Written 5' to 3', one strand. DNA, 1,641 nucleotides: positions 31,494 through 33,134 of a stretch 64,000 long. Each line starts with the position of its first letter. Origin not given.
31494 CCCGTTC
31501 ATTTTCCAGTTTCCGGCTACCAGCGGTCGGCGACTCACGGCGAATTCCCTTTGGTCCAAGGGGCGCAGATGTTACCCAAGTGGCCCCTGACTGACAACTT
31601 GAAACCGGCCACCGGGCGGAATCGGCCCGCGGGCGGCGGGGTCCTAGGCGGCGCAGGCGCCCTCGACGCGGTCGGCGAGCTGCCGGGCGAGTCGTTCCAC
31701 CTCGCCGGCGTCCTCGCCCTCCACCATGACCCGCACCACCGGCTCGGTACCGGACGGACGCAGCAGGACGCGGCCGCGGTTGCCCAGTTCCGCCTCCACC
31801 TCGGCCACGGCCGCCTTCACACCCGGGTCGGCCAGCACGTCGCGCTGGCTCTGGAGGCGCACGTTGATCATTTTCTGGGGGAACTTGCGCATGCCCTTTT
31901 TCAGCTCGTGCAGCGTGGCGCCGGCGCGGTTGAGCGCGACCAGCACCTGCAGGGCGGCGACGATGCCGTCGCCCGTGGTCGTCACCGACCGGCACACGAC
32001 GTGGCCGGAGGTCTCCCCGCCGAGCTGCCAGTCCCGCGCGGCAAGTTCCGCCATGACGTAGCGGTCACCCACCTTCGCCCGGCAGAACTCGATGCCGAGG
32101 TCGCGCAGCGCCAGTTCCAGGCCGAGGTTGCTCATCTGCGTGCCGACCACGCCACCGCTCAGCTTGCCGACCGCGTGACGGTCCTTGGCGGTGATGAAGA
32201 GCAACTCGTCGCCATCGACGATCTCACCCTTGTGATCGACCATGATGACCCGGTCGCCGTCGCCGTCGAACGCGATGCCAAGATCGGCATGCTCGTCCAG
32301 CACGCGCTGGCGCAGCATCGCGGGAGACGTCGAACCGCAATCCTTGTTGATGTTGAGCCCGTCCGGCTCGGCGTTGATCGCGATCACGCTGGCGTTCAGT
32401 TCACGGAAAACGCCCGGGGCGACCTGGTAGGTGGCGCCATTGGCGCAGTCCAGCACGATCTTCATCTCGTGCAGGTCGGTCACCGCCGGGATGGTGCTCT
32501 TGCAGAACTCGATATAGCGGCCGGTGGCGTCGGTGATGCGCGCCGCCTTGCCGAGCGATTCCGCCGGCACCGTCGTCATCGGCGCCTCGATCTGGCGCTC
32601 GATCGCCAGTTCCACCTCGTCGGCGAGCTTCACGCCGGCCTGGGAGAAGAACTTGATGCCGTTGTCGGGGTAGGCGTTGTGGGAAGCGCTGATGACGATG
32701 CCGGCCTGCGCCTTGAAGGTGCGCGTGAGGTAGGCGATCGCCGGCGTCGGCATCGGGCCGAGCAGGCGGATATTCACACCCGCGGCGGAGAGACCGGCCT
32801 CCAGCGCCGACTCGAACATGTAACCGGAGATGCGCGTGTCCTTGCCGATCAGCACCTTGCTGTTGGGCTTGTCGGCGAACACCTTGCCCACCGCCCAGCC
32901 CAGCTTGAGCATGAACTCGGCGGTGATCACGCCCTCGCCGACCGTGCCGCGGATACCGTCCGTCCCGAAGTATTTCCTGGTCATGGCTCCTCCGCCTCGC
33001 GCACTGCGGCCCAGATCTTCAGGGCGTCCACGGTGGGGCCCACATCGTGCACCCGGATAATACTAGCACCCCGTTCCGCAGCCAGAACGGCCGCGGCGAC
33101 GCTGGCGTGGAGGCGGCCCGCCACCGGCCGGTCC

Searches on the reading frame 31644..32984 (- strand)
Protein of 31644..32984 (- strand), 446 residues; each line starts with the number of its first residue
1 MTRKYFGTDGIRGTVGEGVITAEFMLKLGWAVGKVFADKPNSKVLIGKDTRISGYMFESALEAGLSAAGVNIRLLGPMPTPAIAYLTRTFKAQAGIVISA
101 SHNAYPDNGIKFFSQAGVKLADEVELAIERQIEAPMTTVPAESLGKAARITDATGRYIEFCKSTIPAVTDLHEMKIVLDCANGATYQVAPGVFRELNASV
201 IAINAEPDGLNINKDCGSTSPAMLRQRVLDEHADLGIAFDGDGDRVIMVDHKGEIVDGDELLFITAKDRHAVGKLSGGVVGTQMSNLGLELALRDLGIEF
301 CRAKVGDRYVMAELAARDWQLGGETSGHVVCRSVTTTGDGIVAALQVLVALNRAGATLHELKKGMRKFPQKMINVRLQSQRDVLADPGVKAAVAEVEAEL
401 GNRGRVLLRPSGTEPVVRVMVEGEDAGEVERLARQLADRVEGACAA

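Call 60: search_protein_families(library=pfam, proteins=[window:31644-32984:-], max_evalue=0.00001)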
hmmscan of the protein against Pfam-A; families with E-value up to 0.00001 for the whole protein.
window:31644-32984:- (446 aa): 4 families
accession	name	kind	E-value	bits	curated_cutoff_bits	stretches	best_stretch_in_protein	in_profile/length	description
PF02878.22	PGM_PMM_I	-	2.1e-44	151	22.5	1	3-134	1-133/138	Phosphoglucomutase/phosphomannomutase, alpha/beta/alpha domain I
PF02880.22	PGM_PMM_III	-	3e-30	105.1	20.7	1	257-366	1-113/115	Phosphoglucomutase/phosphomannomutase, alpha/beta/alpha domain III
PF00408.26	PGM_PMM_IV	-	1.8e-20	73.2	23.1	1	372-438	1-67/68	Phosphoglucomutase/phosphomannomutase, C-terminal domain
PF02879.22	PGM_PMM_II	-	2.9e-18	66.7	29.3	1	156-253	2-103/103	Phosphoglucomutase/phosphomannomutase, alpha/beta/alpha domain II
